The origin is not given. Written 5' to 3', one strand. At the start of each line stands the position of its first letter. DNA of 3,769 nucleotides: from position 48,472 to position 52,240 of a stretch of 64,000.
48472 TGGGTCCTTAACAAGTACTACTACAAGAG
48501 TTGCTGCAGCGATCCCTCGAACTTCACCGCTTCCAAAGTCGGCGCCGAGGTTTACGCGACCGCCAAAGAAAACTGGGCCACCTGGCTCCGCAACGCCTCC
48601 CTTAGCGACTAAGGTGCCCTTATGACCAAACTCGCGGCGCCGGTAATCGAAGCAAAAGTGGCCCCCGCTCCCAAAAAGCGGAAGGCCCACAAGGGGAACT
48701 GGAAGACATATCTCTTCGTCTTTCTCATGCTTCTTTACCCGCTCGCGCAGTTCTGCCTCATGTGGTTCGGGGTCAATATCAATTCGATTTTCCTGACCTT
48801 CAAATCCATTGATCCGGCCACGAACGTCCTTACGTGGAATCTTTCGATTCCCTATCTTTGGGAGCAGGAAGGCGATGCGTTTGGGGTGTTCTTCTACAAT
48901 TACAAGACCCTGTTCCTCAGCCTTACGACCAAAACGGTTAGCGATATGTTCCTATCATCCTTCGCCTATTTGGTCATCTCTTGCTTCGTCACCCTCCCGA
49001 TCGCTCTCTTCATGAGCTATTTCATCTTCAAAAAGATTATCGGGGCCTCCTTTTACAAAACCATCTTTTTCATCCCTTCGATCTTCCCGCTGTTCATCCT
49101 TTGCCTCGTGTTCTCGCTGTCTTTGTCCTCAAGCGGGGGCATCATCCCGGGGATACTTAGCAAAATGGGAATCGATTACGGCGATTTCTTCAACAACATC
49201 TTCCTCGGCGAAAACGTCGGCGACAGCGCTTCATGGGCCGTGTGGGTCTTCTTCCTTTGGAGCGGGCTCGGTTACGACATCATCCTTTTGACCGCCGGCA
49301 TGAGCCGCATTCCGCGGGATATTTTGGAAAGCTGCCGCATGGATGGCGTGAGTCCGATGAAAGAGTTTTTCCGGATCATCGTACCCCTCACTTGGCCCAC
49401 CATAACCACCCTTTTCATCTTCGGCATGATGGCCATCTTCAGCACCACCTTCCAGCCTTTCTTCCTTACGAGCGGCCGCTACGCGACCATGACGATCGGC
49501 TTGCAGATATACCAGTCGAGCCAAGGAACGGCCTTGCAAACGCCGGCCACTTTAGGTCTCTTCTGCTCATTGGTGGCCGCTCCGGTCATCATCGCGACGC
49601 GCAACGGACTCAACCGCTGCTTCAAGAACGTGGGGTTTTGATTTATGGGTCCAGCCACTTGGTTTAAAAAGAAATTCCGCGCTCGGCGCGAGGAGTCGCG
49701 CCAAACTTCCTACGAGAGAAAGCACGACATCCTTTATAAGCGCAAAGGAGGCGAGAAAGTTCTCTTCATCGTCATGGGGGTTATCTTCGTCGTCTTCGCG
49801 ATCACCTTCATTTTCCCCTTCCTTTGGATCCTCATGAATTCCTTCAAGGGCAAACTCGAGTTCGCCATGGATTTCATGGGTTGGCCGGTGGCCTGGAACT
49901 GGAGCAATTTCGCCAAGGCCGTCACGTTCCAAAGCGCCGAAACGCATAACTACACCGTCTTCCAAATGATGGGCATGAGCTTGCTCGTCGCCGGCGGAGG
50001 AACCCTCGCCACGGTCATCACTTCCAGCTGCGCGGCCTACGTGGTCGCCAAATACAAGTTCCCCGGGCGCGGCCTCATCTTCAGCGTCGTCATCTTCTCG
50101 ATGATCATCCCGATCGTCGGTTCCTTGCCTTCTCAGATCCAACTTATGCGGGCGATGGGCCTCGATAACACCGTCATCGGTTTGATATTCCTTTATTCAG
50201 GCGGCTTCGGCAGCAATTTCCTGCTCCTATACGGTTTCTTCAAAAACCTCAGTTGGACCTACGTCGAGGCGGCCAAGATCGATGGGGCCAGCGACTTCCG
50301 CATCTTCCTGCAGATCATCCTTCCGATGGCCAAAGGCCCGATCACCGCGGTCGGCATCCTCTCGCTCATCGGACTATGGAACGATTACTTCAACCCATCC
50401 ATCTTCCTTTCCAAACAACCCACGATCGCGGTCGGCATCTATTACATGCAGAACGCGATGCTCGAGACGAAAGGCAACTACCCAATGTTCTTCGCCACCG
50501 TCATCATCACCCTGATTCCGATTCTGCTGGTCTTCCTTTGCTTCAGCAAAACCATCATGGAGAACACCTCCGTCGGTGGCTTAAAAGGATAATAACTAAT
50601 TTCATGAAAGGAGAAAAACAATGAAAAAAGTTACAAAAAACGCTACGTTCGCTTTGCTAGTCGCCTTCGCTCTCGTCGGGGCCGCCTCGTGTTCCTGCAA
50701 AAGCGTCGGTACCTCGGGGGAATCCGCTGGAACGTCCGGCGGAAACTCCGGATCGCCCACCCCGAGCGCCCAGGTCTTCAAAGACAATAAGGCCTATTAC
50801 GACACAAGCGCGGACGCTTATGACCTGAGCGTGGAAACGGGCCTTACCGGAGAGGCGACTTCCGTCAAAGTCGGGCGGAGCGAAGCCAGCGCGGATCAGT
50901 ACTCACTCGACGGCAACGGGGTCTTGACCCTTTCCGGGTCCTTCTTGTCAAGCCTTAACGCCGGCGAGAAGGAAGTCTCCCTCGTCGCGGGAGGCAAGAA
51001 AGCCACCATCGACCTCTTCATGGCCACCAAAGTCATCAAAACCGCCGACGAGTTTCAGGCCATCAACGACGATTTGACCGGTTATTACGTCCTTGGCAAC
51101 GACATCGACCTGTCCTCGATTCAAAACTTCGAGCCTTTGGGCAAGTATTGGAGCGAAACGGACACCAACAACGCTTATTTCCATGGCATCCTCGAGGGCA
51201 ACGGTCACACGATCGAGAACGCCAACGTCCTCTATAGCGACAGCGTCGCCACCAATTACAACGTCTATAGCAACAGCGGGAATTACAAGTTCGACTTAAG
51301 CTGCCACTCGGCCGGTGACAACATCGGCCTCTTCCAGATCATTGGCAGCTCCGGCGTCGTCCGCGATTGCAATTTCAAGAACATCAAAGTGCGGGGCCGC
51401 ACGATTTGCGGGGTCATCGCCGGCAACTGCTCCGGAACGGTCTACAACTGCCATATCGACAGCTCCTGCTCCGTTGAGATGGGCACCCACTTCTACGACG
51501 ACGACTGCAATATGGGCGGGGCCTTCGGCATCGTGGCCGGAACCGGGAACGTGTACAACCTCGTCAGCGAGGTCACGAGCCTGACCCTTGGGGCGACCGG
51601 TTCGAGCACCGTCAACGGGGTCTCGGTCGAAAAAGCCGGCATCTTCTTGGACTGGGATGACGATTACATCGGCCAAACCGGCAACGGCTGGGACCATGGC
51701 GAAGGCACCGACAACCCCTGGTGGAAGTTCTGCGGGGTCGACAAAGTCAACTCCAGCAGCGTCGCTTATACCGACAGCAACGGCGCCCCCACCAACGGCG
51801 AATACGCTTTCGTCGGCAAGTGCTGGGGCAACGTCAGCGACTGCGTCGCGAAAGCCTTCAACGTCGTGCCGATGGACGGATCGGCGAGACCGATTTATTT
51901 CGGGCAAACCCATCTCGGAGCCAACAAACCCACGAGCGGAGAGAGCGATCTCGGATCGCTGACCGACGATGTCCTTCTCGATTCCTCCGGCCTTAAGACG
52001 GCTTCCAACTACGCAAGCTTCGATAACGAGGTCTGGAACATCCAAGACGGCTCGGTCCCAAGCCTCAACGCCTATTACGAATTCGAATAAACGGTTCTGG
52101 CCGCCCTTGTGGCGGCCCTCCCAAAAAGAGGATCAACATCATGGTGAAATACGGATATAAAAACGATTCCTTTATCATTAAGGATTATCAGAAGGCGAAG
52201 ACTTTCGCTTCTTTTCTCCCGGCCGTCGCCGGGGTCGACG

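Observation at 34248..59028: Coherent Gram-positive-style beta-1,3/1,6-glucan (laminarin-like) utilisation locus of about 25 kb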

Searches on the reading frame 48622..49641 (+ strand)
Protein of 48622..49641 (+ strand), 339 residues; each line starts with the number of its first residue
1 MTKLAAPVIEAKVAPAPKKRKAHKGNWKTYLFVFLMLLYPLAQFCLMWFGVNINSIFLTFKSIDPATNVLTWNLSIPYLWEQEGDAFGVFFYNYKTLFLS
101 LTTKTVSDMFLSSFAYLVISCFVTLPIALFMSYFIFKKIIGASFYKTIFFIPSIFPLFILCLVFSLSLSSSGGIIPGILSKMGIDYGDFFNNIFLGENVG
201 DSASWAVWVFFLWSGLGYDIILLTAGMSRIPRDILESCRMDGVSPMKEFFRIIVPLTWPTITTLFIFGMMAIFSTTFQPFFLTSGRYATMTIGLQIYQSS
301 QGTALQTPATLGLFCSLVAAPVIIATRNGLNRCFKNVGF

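Call 4: search_protein_families(library=pfam, proteins=[window:48622-49641:+], max_evalue=0.01)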
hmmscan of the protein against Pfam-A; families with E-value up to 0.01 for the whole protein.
window:48622-49641:+ (339 aa): 1 family
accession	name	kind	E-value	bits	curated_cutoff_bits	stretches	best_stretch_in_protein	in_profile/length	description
PF00528.27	BPD_transp_1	-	2.1e-08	34.5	26.4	1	126-322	3-167/184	Binding-protein-dependent transport system inner membrane component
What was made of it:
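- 48622..49641 (+): ABC permease 1. Pfam BPD_transp_1 (call 4)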

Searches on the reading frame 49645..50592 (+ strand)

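Call 4: search_protein_families(library=pfam, proteins=[window:49645-50592:+], max_evalue=0.01)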
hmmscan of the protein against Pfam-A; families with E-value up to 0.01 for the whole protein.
window:49645-50592:+ (315 aa): 1 family
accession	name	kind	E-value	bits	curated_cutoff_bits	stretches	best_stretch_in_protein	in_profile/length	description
PF00528.27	BPD_transp_1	-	1.8e-15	57.6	26.4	1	130-297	4-172/184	Binding-protein-dependent transport system inner membrane component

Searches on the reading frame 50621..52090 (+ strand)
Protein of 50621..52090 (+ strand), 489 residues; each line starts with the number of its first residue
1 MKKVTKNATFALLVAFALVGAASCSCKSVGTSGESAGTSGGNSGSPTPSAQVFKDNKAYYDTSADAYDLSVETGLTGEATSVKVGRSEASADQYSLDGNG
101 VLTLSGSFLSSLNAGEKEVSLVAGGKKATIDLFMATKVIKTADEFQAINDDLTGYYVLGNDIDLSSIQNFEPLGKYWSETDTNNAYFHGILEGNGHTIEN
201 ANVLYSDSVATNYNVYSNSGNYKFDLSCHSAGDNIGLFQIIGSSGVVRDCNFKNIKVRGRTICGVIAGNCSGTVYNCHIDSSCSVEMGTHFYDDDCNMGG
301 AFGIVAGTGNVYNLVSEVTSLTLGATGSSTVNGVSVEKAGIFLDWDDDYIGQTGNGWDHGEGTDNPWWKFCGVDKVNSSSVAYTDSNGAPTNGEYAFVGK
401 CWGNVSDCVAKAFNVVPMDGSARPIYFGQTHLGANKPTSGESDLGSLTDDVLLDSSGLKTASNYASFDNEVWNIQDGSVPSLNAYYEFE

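Call 4: search_protein_families(library=pfam, proteins=[window:50621-52090:+], max_evalue=0.01)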
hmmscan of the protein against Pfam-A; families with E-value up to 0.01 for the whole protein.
window:50621-52090:+ (489 aa): 0 families

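Call 7: search_solved_structures(query=window:50621-52090:+, max_evalue=1, show_alignments=1)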
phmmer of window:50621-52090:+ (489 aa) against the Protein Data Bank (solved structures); distinct sequences matched with E-value up to 1: 1.
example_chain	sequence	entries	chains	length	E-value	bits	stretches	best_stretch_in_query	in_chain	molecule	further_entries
7d68_R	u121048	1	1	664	0.71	11.7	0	176-218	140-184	Glucagon-like peptide 2 receptor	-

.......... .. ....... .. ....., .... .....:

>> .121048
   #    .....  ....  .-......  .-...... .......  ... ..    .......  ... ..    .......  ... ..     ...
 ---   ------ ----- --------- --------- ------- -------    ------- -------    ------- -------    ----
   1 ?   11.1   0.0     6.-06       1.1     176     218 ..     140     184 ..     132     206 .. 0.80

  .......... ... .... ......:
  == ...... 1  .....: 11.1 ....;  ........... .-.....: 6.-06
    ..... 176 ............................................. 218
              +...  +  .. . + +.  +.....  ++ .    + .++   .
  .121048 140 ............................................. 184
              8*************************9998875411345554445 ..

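Call 11: search_protein_families(library=ncbifam, proteins=[window:50621-52090:+], max_evalue=0.01)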
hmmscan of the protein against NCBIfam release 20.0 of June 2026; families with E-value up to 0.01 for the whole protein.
window:50621-52090:+ (489 aa): 0 families

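Call 28: find_homologous_proteins(query=window:50621-52090:+, max_evalue=0.00001)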
Query window:50621-52090:+ (489 aa): 178 proteins with E <= 0.00001 among 8000 candidates; the best 120 are listed.
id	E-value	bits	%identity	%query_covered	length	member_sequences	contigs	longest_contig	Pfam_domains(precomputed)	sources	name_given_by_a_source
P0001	0.0e+0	1036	93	100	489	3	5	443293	-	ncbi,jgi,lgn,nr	ncbi:MAG: hypothetical protein LKG11_01255 [Bacilli bacterium]|jgi:hypothetical protein|nr:hypotheti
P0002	5.5e-187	640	59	100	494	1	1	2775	-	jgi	jgi:hypothetical protein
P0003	2.7e-186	638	64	90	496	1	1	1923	-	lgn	-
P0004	8.4e-186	637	63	90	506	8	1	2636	PF03442.21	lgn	-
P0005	1.5e-185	636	64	89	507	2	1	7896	-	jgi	jgi:hypothetical protein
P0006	8.8e-185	633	64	91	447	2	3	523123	PF03442.21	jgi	jgi:hypothetical protein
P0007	9.1e-185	633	64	89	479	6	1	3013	-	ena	-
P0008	7.1e-182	624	59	100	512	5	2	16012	-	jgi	jgi:hypothetical protein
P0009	2.1e-181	622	63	90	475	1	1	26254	-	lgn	-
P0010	7.0e-181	620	61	90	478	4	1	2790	-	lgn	-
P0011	1.9e-180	619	57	100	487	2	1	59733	-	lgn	-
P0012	4.8e-180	618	59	100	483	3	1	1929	-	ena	-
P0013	2.1e-179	615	61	90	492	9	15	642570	-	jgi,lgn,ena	jgi:hypothetical protein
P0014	1.8e-178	612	61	95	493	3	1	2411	-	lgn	-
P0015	2.3e-177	609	61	94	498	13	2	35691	-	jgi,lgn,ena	jgi:hypothetical protein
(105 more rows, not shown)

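Call 37: search_protein_families(library=pfam, proteins=[window:50621-52090:+], max_evalue=10)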
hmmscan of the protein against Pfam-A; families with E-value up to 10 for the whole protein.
window:50621-52090:+ (489 aa): 2 families
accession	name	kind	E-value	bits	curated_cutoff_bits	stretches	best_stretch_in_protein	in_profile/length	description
PF03442.20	CBM_X2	-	0.076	13.5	28.9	1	57-121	5-71/83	Carbohydrate binding domain X2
PF05342.19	Peptidase_M26_N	-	0.082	12.6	27.7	1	145-193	147-189/250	M26 IgA1-specific Metallo-endopeptidase N-terminal region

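Call 38: predict_structure(alignment_id=A1)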
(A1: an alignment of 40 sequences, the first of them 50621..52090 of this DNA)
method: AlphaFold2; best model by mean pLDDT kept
length: 489 residues; sequences in the alignment: 40
mean_pLDDT: 90.4   pTM: 0.87
mean pLDDT of the five models: 90.4, 89.8, 89.6, 89.5, 89.2
residues with pLDDT >= 90: 404; 70-90: 36; 50-70: 7; < 50: 42
segments of 3 or more residues with pLDDT < 50: 1-42
pLDDT, mean of each block of 10 residues (from residue 1): 39 42 34 38 74 97 97 96 97 95 97 98 97 98 98 98 98 96 98 98 98 96 95 97 99 98 98 99 94 79 97 99 96 95 96 91 93 89 91 94 98 95 96 84 95 98 96 97 93
secondary structure, 60 per line:
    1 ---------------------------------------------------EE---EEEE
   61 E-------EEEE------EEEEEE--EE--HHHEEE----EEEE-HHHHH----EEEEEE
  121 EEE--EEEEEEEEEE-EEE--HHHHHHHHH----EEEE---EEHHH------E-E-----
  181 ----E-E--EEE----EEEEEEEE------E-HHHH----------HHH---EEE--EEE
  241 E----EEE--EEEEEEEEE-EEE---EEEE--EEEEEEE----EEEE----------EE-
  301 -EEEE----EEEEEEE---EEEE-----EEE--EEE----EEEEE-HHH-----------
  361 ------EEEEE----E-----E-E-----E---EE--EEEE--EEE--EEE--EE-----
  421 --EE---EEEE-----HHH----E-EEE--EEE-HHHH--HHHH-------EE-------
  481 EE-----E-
elements in order: E57-61 E69-72 E79-84 E94-96 E101-104 H106-110 E115-123 E126-135 E137-139 H142-150 E155-158 E190-192 E197-204 H213-216 E233-235 E238-241 E246-248 E251-259 E261-263 E267-270 E273-279 E284-287 E302-305 E310-316 E320-323 E329-331 E334-336 E341-345 E367-371 E398-401 E404-406 E409-411 E428-431 E446-448 E451-453 H455-458 H461-464

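Call 40: fold_search(model_id=the predicted structure, library=pdb)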
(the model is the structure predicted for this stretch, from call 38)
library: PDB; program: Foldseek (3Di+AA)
matches with E <= 10: 1477; with E <= 0.001: 0
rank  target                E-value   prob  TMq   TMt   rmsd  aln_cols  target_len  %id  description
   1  4yzt_A                4.8e-03  1.00  0.15  0.14   7.9       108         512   11  Crystal structure of a tri-modular GH5 (subfamily 4) endo-beta-1, 4-glucanase from Bacillus licheniformis complexed wi (released 2016-09-07)
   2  4yzp                  5.6e-03  1.00  0.15  0.14   6.6       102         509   13  Crystal structure of a tri-modular GH5 (subfamily 4) endo-beta-1, 4-glucanase from Bacillus licheniformis (released 2016-09-07)
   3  5xrc_C                5.9e-03  1.00  0.16  0.14   3.8        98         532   18  A Trimodular GH5_4 Subfamily Endoglucanase Structure with Large Unit Cell (released 2019-02-27)
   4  7uvk                  6.2e-03  0.87  0.23  0.10  15.9       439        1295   11  G. haemolysans IgA1 protease (released 2022-11-23)
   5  5xrc_B                8.3e-03  1.00  0.15  0.14   4.8        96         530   20  A Trimodular GH5_4 Subfamily Endoglucanase Structure with Large Unit Cell (released 2019-02-27)
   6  5e09                  1.1e-02  1.00  0.15  0.14   3.9        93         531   19  Structural Insight of a Trimodular Halophilic Cellulase with a Family 46 Carbohydrate-Binding Module (released 2016-10-05)
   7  4v2x                  1.5e-02  1.00  0.15  0.14   3.8        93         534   19  High resolution structure of the full length tri-modular endo-beta-1, 4-glucanase B (Cel5B) from Bacillus halodurans (released 2015-02-25)
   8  9jz1_C                2.5e-02  0.98  0.15  0.26   7.6       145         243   15  Crystal structure of Nir2 C-terminal domain in complex with phosphate (released 2025-10-15)
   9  8s80_F                3.0e-02  0.99  0.13  0.26   5.3       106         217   23  Domains 4 and 5 of Sap S-layer protein from Bacillus anthracis (released 2024-11-20)
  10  9jz1_B                3.0e-02  0.96  0.14  0.24   7.6       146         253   17  Crystal structure of Nir2 C-terminal domain in complex with phosphate (released 2025-10-15)
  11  9jzp_C                3.2e-02  0.96  0.14  0.28   8.6       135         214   16  Crystal structure of Nir2 C-terminal domain (released 2025-10-15)
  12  5jde_B                3.2e-02  0.89  0.11  0.19   7.2       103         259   22  Crystal structure of I9-I11 tandem from titin (P1) (released 2016-09-14)
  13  5k6p_MODEL_1_A        3.3e-02  0.99  0.13  0.37   4.1        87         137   18  The NMR structure of the m domain tri-helix bundle and C2 of human cardiac Myosin Binding Protein C (released 2016-11-09)
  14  1hnf                  3.5e-02  0.94  0.11  0.26   6.7       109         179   14  CRYSTAL STRUCTURE OF THE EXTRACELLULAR REGION OF THE HUMAN CELL ADHESION MOLECULE CD2 AT 2.5 ANGSTROMS RESOLUTION (released 1995-02-07)
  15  9d16_A                3.5e-02  0.92  0.15  0.23   7.8       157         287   10  Tt Pah2 D155N calcium (released 2025-11-12)
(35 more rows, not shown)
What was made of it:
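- On GLUG-motif proteins (Pfam PF07581): There is a weak Foldseek hit to an IgA1 protease (7uvk 6e-3, TM 0.23; call 40).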

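Call 45: search_solved_structures(query=A1, max_evalue=1, show_alignments=2)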
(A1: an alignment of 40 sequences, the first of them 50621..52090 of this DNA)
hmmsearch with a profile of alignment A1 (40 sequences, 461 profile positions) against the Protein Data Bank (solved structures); distinct sequences matched with E-value up to 1: 0.
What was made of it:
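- Tried and rejected: For the 489-aa protein, phmmer and a 40-sequence profile against the PDB found nothing (calls 7, 45).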

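Call 64: search_protein_representatives(alignment_id=A1)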
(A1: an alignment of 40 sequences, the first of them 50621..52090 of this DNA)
Query: 40 sequences, 461 profile positions. Proteins with E-value up to 0.001 (for the whole library): 4682; up to 1e-10: 679; up to 1e-30: 65. The best 150 are listed.
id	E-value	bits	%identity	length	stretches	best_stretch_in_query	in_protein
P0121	1.3e-204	696.7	-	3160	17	47-452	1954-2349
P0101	4.9e-191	652.0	-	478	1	6-457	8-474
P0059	5.0e-190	648.7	-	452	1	1-457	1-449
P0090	4.2e-179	612.6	-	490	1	1-459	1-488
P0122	3.8e-170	583.1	-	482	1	1-458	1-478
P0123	3.9e-146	503.9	-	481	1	1-460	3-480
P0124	1.2e-121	423.2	-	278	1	191-460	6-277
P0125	4.3e-120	418.1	-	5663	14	118-184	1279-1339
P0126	4.6e-116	404.8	-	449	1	1-455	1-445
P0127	2.3e-111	389.3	-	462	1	10-456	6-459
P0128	4.1e-104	365.4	-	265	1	1-259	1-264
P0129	7.0e-104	364.6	-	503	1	6-456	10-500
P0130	2.2e-102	359.7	-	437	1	1-251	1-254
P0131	9.0e-101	354.4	-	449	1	1-454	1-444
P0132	4.6e-82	292.7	-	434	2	1-311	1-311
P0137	3.9e-61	223.7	-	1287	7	25-266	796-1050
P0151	1.5e-42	162.4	-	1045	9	115-184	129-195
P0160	1.2e-38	149.6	-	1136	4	59-234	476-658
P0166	6.4e-37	143.9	-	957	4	60-184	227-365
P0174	3.2e-33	131.7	-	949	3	44-305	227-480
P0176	1.2e-32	129.8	-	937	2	58-188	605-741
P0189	3.5e-29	118.4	-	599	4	37-195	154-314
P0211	1.2e-25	106.7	-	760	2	121-265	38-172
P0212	1.9e-25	106.0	-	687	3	98-261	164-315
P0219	2.6e-24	102.3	-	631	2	34-299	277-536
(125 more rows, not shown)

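Call 65: search_protein_families(library=pfam, proteins=[P0137, P0151, P0160, P0166, P0174, P0176, P0211, P0219, P0189, P0212], max_evalue=0.001)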
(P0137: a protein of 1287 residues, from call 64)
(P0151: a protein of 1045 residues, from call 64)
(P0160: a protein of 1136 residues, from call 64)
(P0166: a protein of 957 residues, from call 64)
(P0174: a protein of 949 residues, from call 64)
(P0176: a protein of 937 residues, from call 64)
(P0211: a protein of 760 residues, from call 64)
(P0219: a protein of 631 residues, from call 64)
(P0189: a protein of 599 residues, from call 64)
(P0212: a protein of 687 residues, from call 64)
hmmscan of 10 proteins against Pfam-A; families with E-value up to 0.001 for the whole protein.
P0137 (1287 aa): 1 family
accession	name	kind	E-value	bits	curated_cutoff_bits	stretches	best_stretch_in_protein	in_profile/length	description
PF02368.24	Big_2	-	0.00034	20.9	22.8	1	707-774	2-66/79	Bacterial Ig-like domain (group 2)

P0151 (1045 aa): 0 families

P0160 (1136 aa): 2 families
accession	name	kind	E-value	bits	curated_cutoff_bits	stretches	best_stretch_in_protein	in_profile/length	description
PF08402.16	TOBE_2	-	3.8e-05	24.2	21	0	472-517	15-64/76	TOBE domain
PF20578.4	aBig_2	-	0.00015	22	27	1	129-187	18-77/89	Atrophied bacterial Ig domain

P0166 (957 aa): 1 family
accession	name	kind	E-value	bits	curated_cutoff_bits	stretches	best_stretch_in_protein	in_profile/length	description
PF07581.17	Glug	-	7.8e-10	39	20.5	0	888-910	5-26/28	The GLUG motif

P0174 (949 aa): 1 family
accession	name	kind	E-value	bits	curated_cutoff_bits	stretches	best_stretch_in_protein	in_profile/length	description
PF07523.18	Big_3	-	1.1e-22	80.5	21.2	3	716-775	6-68/68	Bacterial Ig-like domain (group 3)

P0176 (937 aa): 1 family
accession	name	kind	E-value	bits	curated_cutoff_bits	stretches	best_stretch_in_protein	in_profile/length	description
PF21461.3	HL_N-beta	-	0.00046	20.4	27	1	184-222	16-55/57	Hyaluronate lyase, N-terminal beta-sheet domain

P0211 (760 aa): 0 families

P0219 (631 aa): 1 family
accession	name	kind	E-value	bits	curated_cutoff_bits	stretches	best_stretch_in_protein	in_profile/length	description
PF00722.28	Glyco_hydro_16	-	8.9e-22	77.8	22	1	71-243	11-156/175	Glycosyl hydrolases family 16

P0189 (599 aa): 0 families

P0212 (687 aa): 1 family
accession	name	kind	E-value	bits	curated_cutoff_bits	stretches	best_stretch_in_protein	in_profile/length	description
PF07523.18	Big_3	-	2e-08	34.8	21.2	1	41-104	3-66/68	Bacterial Ig-like domain (group 3)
